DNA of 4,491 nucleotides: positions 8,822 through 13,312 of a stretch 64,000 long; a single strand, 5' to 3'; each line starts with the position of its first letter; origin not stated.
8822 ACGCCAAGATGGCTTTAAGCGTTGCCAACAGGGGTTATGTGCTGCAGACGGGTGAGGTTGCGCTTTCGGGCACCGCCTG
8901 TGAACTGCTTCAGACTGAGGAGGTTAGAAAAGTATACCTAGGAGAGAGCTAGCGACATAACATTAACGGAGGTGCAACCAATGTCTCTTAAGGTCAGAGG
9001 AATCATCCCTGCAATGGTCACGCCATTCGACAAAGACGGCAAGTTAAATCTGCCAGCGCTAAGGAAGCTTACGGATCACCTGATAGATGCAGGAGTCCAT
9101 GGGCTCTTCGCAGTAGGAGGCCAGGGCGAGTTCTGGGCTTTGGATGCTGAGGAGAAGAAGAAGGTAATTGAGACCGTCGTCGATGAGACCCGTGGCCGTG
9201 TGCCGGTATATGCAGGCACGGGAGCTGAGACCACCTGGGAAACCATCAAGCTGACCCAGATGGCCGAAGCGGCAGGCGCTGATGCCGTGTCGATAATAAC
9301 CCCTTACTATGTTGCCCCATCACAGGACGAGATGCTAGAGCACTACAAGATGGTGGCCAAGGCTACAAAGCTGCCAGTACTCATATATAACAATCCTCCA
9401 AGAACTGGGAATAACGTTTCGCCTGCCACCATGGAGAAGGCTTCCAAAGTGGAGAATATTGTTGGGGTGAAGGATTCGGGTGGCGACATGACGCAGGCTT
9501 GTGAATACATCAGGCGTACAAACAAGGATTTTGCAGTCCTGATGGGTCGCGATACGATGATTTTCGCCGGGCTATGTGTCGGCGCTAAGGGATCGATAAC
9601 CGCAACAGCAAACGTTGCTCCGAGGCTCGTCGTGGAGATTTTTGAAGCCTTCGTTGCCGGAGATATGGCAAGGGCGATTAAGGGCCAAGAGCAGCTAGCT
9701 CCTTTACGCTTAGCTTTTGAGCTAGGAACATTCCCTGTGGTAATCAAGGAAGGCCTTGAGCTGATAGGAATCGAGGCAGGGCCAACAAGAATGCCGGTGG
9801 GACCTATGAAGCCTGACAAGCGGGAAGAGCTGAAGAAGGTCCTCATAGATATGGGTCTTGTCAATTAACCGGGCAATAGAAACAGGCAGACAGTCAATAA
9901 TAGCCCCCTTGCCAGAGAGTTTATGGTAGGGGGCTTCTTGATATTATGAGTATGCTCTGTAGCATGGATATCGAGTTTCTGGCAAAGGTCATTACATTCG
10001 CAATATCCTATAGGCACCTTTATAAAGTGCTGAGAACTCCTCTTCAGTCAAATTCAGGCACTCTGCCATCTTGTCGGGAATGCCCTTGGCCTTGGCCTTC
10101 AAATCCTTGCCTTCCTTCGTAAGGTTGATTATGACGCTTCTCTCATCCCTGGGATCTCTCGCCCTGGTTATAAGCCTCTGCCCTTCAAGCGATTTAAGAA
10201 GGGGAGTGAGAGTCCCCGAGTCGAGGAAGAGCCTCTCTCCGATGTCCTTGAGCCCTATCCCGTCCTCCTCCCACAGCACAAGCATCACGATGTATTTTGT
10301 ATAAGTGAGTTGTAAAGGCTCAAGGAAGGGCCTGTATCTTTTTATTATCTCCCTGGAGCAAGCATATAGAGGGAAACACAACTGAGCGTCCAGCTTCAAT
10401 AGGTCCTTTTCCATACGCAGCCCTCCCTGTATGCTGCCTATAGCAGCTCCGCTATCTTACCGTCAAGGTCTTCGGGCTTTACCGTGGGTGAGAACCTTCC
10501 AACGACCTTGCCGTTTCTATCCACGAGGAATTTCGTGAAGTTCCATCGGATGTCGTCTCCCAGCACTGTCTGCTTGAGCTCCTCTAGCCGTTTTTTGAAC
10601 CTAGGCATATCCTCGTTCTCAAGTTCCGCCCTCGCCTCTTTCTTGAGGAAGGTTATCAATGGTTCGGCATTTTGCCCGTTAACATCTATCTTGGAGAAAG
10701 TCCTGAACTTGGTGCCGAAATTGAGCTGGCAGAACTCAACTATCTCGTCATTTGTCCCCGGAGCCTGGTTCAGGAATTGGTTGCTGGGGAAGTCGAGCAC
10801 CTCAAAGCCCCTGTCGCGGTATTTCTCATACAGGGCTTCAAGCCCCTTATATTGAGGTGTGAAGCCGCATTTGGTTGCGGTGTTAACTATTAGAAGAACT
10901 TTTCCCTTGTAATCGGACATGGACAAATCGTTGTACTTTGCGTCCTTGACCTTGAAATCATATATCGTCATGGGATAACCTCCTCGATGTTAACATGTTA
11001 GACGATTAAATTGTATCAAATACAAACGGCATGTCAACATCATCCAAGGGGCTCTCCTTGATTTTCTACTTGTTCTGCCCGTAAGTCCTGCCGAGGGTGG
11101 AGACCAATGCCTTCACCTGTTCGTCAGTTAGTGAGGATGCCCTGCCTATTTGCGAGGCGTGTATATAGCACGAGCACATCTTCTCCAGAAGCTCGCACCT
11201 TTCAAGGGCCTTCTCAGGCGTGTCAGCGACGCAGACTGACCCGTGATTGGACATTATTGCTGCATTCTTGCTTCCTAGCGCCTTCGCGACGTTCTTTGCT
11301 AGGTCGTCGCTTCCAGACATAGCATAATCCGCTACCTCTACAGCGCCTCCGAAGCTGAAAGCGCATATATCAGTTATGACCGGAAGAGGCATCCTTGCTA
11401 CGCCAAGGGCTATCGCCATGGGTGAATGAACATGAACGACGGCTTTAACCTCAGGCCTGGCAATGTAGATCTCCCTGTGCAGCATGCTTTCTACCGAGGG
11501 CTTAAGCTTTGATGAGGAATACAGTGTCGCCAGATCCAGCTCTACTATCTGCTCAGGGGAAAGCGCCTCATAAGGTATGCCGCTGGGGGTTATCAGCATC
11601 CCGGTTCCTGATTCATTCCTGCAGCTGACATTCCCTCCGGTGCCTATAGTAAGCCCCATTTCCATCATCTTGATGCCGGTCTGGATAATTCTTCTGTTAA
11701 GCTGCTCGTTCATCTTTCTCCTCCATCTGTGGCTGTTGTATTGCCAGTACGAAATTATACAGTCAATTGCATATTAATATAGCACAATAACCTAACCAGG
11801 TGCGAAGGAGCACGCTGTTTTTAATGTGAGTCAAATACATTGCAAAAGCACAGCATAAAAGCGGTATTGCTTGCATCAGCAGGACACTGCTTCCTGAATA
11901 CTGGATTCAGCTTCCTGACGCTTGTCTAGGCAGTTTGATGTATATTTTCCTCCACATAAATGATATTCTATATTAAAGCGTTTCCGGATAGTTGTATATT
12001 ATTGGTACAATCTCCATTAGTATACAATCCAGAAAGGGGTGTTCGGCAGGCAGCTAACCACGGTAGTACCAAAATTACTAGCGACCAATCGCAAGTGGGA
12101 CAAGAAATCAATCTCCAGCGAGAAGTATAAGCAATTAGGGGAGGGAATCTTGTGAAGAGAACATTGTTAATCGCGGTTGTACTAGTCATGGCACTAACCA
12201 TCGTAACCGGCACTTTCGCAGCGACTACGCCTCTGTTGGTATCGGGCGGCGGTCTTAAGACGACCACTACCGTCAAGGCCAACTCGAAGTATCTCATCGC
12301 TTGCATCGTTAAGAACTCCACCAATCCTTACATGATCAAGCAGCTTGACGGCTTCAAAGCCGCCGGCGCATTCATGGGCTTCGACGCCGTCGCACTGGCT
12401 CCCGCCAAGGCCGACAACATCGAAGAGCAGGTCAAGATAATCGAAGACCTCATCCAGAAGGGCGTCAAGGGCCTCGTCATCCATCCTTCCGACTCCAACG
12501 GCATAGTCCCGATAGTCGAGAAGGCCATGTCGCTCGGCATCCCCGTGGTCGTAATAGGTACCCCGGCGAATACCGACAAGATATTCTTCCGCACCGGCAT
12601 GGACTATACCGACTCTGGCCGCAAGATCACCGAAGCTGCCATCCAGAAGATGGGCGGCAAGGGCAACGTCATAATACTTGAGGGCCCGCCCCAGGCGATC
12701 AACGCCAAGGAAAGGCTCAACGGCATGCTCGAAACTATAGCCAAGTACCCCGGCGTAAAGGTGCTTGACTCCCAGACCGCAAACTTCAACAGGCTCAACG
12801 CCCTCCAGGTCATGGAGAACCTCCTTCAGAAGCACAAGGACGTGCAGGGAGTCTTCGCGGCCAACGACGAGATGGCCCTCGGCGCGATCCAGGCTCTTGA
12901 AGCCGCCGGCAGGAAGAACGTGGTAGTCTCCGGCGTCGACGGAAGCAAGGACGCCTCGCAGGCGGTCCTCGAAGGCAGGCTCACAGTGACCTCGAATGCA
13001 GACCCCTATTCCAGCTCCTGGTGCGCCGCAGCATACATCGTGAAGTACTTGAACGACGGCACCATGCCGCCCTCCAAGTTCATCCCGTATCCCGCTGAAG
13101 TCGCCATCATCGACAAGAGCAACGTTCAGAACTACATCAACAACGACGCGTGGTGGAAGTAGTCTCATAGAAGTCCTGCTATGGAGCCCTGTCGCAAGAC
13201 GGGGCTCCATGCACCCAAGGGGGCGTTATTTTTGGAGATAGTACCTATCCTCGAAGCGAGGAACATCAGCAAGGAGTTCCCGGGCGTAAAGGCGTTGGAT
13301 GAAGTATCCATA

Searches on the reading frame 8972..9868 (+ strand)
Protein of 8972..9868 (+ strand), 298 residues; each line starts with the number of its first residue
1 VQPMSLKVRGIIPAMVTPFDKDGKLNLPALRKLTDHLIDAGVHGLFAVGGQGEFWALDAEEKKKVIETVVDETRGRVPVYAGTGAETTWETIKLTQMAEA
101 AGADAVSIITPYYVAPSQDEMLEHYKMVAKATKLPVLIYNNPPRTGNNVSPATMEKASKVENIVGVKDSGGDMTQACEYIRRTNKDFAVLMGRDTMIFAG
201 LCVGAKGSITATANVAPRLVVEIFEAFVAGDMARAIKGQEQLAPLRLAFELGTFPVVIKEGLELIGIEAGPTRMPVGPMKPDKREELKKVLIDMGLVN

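Call 72: search_protein_families(library=pfam, proteins=[window:8972-9868:+])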
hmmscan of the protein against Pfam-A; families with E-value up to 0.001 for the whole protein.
window:8972-9868:+ (298 aa): 1 family
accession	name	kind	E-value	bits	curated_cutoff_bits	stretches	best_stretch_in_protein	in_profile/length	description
PF00701.28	DHDPS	-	1.5e-86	290.1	22.1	1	8-291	2-286/289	Dihydrodipicolinate synthetase family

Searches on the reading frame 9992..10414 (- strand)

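Call 72: search_protein_families(library=pfam, proteins=[window:9992-10414:-])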
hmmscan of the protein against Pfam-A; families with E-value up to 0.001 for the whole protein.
window:9992-10414:- (140 aa): 4 families
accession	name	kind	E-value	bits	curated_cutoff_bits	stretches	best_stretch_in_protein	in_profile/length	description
PF22381.2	Staph_reg_Sar_Rot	-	1.3e-17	64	27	1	27-107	3-83/85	Transcriptional regulator SarA/Rot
PF01047.28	MarR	-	5.2e-14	52.3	24.6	1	36-94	1-59/59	MarR family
PF12802.13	MarR_2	-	1.6e-07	31.8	27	1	35-93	2-61/61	MarR family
PF13463.12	HTH_27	-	7.9e-06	26.5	22.2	1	53-102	19-68/68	Winged helix DNA-binding domain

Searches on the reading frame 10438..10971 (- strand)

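Call 72: search_protein_families(library=pfam, proteins=[window:10438-10971:-])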
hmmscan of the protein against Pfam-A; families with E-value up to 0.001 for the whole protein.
window:10438-10971:- (177 aa): 3 families
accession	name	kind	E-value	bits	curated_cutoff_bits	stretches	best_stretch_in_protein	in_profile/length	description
PF00255.25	GSHPx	-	9.7e-38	128.5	27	1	3-110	1-108/108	Glutathione peroxidase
PF00578.27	AhpC-TSA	-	4.5e-07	30.3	26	1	4-59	6-63/124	AhpC/TSA family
PF08534.16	Redoxin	-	0.00022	21.5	26.6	0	5-59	8-66/148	Redoxin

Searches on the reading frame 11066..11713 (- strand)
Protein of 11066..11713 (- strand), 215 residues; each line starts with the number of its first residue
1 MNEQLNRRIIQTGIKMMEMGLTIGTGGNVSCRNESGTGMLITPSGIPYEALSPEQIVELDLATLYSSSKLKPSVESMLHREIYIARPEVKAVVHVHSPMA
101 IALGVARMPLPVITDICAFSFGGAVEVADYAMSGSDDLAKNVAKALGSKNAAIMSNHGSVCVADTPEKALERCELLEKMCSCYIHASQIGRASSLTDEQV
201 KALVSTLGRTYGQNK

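Call 5: search_protein_families(library=pfam, proteins=[window:11066-11713:-])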
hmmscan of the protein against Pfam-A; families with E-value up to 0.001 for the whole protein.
window:11066-11713:- (215 aa): 1 family
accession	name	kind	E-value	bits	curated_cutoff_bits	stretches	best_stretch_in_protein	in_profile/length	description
PF00596.27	Aldolase_II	-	6.3e-48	163.5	22.2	1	8-184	2-183/183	Class II Aldolase and Adducin N-terminal domain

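Call 6: search_protein_families(library=ncbifam, proteins=[window:11066-11713:-])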
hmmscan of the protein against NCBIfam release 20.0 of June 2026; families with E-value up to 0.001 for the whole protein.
window:11066-11713:- (215 aa): 31 families (the best 25 are shown)
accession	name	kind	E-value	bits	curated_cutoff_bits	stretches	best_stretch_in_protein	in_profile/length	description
NF005123.0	PRK06557.1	subfamily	1.2e-41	142.8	251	1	3-213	10-222/223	L-ribulose-5-phosphate 4-epimerase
NF005302.0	PRK06833.1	equivalog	2.7e-41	141.4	264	1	5-215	6-214/214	L-fuculose-phosphate aldolase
NF053831.1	RU1PAldHalo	equivalog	2.3e-40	138.3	300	1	7-213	6-208/208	ribulose-1-phosphate aldolase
NF005984.0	PRK08087.1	subfamily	2.2e-39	135.4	264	1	3-213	4-211/215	L-fuculose-phosphate aldolase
TIGR01086.1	fucA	equivalog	1.1e-36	126.6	400.25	1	4-212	4-209/214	L-fuculose-phosphate aldolase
NF043034.1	OxoTetrPhDc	equivalog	3.2e-29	102.2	250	1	3-203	3-204/205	3-oxo-tetronate 4-phosphate decarboxylase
NF004527.0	PRK05874.1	equivalog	1.3e-28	100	308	1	9-198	11-201/218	L-fuculose-phosphate aldolase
NF006208.0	PRK08333.1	equivalog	1.4e-26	93.3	267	1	5-182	5-179/189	aldolase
NF006413.0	PRK08660.1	equivalog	2.9e-25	89.2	203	1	7-189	4-180/184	aldolase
NF006047.0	PRK08193.1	subfamily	1.6e-24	86.7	257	1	1-195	1-208/231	L-ribulose-5-phosphate 4-epimerase AraD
TIGR03328.1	salvage_mtnB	equivalog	1.1e-21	77.3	137.05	1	10-103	2-95/194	methylthioribulose 1-phosphate dehydratase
NF040649.1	FucA_Meth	equivalog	7.6e-21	74.8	250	1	9-180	6-170/179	L-fuculose phosphate aldolase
NF006672.0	PRK09220.1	equivalog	4.7e-20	71.9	226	1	3-103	9-108/209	methylthioribulose 1-phosphate dehydratase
NF005484.0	PRK07090.1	equivalog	2.2e-17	63.2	261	1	15-198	41-225/260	aldolase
NF009625.0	PRK13145.1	equivalog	4.9e-17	62.2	369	1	4-129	7-132/235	L-ribulose-5-phosphate 4-epimerase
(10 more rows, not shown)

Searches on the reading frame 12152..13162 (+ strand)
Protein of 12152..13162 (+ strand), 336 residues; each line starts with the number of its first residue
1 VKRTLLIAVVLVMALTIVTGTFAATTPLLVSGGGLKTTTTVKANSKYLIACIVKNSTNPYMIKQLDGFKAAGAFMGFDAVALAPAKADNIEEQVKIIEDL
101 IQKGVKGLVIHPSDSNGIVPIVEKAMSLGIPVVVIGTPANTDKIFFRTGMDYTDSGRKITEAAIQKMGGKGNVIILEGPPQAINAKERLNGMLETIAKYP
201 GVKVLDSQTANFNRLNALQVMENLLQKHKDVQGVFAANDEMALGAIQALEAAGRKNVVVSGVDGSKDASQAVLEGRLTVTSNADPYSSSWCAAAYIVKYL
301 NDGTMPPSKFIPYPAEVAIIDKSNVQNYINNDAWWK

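Call 72: search_protein_families(library=pfam, proteins=[window:12152-13162:+])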
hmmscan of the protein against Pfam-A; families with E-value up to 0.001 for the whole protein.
window:12152-13162:+ (336 aa): 4 families
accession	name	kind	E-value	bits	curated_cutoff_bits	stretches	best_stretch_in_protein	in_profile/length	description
PF13407.12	Peripla_BP_4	-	4.6e-59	200.5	35.1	1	49-301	1-255/258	Periplasmic binding protein domain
PF00532.27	Peripla_BP_1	-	6e-18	65.7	22.2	1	49-262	4-223/281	Periplasmic binding proteins and sugar binding domain of LacI family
PF13377.12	Peripla_BP_3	-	2e-06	28.4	26.5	1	178-272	19-119/167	Periplasmic binding protein-like domain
PF13458.12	Peripla_BP_6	-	4.3e-05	23.8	31.7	1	90-265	54-230/343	Periplasmic binding protein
